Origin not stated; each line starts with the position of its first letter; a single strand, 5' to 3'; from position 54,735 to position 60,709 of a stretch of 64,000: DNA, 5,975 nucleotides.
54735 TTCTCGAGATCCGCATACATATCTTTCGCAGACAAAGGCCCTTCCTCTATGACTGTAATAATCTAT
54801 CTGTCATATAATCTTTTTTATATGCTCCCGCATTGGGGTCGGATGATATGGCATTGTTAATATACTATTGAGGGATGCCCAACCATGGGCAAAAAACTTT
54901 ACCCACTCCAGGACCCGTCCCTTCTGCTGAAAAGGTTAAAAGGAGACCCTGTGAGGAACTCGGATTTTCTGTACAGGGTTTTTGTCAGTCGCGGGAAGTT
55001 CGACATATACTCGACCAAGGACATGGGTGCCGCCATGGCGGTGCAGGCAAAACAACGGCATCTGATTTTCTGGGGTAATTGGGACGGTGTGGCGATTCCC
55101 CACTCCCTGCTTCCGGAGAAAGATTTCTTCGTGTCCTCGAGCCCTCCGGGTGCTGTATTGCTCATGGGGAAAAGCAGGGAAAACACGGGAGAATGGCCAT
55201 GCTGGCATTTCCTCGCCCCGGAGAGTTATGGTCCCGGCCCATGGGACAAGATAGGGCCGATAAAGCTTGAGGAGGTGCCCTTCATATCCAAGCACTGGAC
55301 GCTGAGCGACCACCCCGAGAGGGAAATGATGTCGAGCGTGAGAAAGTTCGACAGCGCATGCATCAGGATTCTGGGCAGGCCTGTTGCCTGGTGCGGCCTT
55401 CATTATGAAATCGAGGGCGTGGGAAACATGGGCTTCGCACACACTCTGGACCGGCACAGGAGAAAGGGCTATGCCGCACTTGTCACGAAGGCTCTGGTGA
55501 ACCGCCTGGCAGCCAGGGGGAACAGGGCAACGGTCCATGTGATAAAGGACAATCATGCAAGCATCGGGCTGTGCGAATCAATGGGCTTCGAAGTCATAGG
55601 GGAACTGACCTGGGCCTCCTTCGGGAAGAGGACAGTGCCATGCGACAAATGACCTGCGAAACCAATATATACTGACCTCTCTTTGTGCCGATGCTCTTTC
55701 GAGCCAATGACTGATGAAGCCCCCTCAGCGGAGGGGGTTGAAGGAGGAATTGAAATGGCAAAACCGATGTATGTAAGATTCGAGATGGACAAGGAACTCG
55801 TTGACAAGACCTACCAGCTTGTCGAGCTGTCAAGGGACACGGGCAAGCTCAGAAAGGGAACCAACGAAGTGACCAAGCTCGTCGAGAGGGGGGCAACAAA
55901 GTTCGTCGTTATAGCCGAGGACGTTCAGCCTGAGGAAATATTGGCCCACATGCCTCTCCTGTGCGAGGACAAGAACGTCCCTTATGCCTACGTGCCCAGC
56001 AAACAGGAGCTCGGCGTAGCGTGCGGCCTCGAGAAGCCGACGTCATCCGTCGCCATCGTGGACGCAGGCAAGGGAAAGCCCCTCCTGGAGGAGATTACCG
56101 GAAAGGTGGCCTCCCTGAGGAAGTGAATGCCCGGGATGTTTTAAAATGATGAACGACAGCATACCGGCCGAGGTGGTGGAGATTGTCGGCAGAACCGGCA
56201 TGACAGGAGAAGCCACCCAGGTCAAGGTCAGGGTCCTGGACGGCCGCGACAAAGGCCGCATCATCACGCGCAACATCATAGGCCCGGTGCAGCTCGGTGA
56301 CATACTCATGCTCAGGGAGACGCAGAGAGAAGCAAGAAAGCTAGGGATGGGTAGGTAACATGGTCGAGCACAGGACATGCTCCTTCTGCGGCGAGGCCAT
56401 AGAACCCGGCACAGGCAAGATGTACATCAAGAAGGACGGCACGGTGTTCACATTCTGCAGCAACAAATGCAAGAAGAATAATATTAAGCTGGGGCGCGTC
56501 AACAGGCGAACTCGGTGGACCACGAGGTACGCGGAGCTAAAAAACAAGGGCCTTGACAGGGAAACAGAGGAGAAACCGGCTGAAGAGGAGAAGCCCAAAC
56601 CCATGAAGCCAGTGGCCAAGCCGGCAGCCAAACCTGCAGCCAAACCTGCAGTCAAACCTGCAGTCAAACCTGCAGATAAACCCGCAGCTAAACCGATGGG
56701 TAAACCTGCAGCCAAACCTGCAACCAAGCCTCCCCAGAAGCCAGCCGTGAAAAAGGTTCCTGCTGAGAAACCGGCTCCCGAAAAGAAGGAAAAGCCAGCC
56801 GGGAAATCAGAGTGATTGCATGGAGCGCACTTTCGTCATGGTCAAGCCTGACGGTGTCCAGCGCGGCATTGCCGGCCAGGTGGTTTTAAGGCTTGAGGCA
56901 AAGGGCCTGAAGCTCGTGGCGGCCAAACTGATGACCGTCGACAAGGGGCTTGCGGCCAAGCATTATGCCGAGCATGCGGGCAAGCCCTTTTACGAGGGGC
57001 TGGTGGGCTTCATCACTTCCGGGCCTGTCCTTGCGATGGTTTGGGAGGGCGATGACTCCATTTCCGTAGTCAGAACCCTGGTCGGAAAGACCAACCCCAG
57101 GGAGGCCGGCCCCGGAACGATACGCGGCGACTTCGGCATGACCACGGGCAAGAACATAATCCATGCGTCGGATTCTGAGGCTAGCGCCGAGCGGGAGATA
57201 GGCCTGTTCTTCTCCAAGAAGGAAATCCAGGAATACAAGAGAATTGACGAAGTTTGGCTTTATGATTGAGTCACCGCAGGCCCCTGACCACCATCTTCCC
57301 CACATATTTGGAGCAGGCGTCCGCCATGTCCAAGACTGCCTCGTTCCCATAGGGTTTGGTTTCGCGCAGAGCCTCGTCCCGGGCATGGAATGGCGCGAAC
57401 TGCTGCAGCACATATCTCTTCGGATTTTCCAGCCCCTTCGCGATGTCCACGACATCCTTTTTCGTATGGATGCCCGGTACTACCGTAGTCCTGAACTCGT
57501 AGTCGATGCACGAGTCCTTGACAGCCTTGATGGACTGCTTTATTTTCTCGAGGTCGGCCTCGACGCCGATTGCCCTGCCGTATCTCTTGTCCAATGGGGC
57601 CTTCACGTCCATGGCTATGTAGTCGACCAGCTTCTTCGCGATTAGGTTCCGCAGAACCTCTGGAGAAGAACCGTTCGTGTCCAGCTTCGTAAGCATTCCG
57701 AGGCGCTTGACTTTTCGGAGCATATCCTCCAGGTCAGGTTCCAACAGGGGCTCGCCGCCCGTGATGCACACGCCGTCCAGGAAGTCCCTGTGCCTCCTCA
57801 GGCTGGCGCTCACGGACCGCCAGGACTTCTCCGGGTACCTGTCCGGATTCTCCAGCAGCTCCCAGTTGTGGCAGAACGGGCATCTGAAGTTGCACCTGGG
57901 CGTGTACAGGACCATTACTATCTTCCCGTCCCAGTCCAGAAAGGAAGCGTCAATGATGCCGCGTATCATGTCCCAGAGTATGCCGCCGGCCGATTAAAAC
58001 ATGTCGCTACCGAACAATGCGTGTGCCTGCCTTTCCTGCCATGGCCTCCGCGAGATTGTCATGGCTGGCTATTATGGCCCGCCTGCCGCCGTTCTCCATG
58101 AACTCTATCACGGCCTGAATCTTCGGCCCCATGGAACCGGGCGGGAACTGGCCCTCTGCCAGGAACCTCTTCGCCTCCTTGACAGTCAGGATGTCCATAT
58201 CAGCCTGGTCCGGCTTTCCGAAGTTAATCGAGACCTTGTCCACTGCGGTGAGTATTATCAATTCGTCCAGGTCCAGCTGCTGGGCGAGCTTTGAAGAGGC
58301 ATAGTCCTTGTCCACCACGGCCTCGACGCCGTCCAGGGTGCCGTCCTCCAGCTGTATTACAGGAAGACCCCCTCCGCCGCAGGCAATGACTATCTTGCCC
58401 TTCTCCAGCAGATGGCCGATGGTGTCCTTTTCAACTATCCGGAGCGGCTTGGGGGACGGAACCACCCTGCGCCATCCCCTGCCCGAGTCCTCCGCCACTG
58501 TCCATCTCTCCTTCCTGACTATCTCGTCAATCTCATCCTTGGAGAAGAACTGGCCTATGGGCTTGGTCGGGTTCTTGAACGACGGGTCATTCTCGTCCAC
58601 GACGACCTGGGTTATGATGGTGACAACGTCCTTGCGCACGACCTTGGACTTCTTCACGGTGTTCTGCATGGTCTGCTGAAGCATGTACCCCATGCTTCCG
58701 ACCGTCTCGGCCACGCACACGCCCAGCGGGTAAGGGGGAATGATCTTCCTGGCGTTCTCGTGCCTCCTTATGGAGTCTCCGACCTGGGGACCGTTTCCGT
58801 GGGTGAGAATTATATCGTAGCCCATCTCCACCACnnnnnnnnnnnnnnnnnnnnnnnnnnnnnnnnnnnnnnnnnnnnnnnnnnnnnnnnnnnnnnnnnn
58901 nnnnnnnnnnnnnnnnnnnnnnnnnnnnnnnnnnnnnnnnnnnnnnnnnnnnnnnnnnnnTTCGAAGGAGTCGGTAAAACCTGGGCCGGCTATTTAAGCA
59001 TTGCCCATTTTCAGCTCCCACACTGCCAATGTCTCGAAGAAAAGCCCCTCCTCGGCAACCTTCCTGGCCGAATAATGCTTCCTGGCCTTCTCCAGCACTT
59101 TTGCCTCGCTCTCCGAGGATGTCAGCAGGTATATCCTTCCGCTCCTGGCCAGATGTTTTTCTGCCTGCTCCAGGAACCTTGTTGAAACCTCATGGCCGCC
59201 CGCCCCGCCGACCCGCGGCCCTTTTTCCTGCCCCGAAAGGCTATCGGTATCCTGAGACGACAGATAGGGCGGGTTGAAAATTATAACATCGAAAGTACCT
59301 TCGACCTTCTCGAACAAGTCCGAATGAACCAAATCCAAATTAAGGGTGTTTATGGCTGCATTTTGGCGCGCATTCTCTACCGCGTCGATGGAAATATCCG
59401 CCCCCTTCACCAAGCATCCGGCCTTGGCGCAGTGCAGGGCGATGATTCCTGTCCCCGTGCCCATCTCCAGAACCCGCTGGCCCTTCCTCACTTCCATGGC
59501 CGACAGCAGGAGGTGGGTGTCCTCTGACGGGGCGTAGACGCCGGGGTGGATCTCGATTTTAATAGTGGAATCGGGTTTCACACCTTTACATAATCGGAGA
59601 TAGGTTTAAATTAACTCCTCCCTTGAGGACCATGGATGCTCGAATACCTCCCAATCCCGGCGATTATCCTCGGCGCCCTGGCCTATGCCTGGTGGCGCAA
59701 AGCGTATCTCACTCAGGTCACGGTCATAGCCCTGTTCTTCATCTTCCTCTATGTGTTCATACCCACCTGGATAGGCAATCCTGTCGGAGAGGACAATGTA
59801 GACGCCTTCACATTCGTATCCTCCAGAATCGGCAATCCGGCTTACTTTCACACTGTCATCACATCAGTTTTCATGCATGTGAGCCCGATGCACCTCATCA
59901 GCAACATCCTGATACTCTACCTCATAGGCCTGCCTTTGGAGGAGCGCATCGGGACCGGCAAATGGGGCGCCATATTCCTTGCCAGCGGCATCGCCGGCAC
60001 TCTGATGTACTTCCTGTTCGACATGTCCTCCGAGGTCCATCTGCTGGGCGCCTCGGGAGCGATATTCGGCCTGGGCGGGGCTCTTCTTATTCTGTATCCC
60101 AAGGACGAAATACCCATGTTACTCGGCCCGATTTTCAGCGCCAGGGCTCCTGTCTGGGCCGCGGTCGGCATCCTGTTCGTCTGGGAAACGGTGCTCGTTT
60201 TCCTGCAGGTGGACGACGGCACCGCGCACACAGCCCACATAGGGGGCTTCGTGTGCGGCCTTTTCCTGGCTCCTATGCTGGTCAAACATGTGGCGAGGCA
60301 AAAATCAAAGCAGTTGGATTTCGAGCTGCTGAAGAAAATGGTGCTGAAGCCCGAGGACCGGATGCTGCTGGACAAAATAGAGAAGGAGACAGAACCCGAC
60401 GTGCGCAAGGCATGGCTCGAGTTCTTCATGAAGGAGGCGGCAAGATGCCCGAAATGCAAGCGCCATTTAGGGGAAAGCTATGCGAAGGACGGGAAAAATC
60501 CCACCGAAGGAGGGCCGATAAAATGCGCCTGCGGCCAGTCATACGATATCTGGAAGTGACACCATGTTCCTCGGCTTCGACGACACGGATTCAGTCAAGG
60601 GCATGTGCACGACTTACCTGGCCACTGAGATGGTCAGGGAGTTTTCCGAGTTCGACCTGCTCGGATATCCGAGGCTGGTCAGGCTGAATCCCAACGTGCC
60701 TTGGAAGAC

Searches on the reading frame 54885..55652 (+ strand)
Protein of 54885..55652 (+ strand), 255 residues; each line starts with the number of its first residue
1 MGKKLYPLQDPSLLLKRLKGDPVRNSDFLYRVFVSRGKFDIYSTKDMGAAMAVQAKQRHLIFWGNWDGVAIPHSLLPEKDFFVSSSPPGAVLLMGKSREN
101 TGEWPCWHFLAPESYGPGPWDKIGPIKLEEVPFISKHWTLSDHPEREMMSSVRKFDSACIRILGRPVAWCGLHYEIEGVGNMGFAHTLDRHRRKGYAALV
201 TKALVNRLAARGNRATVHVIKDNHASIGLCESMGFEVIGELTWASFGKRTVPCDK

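Call 34: search_protein_families(library=pfam, proteins=[window:54885-55652:+], max_evalue=0.0001)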
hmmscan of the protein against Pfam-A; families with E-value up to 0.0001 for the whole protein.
window:54885-55652:+ (255 aa): 3 families
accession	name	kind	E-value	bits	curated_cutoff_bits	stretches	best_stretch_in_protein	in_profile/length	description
PF08445.16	FR47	-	1.1e-13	51.4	22.1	1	178-243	20-85/86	FR47-like protein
PF00583.31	Acetyltransf_1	-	1e-07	32.6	20.7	1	159-235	37-116/116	Acetyltransferase (GNAT) family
PF13302.13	Acetyltransf_3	-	6.2e-05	24.2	25.4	1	165-236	65-138/138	Acetyltransferase (GNAT) domain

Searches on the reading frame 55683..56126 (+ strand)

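Call 34: search_protein_families(library=pfam, proteins=[window:55683-56126:+], max_evalue=0.0001)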
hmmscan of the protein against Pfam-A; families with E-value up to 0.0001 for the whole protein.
window:55683-56126:+ (147 aa): 1 family
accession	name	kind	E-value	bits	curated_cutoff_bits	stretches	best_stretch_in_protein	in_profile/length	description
PF01248.31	Ribosomal_L7Ae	-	2.1e-30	104.7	22.1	1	42-130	2-90/95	Ribosomal protein L7Ae/L30e/S12e/Gadd45 family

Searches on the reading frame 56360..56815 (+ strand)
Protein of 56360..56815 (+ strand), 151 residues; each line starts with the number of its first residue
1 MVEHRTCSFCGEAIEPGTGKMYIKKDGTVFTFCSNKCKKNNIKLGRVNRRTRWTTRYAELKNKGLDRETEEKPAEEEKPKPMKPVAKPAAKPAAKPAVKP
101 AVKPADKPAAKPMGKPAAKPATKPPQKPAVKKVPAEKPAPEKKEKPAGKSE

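Call 34: search_protein_families(library=pfam, proteins=[window:56360-56815:+], max_evalue=0.0001)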
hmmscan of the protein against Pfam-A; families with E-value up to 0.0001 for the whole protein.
window:56360-56815:+ (151 aa): 2 families
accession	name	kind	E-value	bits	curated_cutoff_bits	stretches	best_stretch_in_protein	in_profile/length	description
PF01246.26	Ribosomal_L24e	-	4.2e-21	75.4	27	1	5-66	4-64/66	Ribosomal protein L24e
PF06467.20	zf-FCS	-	1.1e-05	25.5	22.4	1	5-39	5-37/39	MYM-type Zinc finger with FCS sequence motif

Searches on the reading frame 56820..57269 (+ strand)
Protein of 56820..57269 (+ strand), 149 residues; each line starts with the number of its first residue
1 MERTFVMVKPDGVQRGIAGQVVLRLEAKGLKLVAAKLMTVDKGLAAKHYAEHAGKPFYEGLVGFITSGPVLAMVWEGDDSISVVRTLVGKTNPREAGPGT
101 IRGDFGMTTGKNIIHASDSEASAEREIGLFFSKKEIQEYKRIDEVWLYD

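Call 35: search_protein_families(library=pfam, proteins=[window:56820-57269:+], max_evalue=0.0001)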
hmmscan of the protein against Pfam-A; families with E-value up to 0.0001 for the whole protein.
window:56820-57269:+ (149 aa): 1 family
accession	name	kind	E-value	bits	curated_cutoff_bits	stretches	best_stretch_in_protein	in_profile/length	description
PF00334.24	NDK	-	5.8e-56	188.5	27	1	2-136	1-135/135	Nucleoside diphosphate kinase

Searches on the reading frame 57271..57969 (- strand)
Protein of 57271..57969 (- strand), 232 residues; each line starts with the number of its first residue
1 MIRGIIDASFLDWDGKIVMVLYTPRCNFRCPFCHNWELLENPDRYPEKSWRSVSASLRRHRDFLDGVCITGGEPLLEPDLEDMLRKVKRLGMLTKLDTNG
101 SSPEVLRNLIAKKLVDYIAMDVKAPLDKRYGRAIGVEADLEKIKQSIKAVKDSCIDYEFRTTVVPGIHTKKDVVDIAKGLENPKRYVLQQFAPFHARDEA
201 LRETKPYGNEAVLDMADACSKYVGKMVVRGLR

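Call 35: search_protein_families(library=pfam, proteins=[window:57271-57969:-], max_evalue=0.0001)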
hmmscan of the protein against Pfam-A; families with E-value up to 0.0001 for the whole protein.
window:57271-57969:- (232 aa): 2 families
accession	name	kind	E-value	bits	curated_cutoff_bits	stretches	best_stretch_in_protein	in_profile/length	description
PF04055.27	Radical_SAM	-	2.5e-23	83.5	29.5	1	21-177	2-163/166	Radical SAM superfamily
PF13353.11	Fer4_12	-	1.9e-06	28.6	22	1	18-127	7-118/137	4Fe-4S single cluster domain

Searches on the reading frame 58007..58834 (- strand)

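Call 35: search_protein_families(library=pfam, proteins=[window:58007-58834:-], max_evalue=0.0001)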
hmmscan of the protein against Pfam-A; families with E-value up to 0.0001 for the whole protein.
window:58007-58834:- (275 aa): 1 family
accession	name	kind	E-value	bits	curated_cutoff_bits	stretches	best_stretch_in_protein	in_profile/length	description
PF00696.33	AA_kinase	-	3e-21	76.7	24.9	1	3-257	31-234/234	Amino acid kinase family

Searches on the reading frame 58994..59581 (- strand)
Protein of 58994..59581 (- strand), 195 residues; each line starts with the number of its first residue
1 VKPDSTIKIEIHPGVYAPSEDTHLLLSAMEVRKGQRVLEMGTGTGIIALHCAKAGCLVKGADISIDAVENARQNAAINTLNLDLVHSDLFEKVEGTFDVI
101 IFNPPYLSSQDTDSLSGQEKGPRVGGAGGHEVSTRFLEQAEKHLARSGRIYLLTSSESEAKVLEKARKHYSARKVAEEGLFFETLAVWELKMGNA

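Call 35: search_protein_families(library=pfam, proteins=[window:58994-59581:-], max_evalue=0.0001)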
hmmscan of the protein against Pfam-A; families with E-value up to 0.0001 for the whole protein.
window:58994-59581:- (195 aa): 9 families
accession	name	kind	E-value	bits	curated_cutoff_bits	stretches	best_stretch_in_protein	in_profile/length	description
PF05175.20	MTS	-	4.1e-22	79.1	23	1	8-113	3-115/170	Methyltransferase small domain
PF13649.12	Methyltransf_25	-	6.5e-11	43.2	27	1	37-103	1-71/97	Methyltransferase domain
PF06325.19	PrmA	-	8.6e-10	39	22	1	22-103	148-233/296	Ribosomal protein L11 methyltransferase (PrmA)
PF13489.12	Methyltransf_23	-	5.5e-09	36.4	27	1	31-158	20-122/164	Methyltransferase domain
PF13847.12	Methyltransf_31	-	1.7e-08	34.7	27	1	32-152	2-109/145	Methyltransferase domain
PF08241.18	Methyltransf_11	-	2.9e-07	31.5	21.2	1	38-102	1-66/95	Methyltransferase domain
PF07669.17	Eco57I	-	2.9e-07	31.2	25.3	1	83-159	58-139/171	Eco57I restriction-modification methylase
PF08242.18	Methyltransf_12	-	1.1e-06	29.7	30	1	38-102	1-71/98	Methyltransferase domain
PF01170.24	UPF0020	-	4.6e-05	23.6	22.3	0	58-112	79-137/197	RMKL-like, methyltransferase domain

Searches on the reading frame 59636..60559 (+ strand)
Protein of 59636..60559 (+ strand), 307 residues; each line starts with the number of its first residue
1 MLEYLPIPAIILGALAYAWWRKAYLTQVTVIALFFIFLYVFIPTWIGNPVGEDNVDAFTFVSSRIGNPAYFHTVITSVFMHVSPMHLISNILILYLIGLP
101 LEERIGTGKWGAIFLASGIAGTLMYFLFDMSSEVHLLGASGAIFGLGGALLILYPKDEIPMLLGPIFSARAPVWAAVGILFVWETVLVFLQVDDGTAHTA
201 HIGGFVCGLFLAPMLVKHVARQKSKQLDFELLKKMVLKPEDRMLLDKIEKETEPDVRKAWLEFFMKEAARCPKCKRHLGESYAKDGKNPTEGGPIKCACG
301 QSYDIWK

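Call 35: search_protein_families(library=pfam, proteins=[window:59636-60559:+], max_evalue=0.0001)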
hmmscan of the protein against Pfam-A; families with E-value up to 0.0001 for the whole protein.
window:59636-60559:+ (307 aa): 1 family
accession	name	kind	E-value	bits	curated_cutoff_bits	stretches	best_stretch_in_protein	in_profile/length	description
PF01694.28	Rhomboid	-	9.7e-30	104.1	22.6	1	71-217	4-142/143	Rhomboid domain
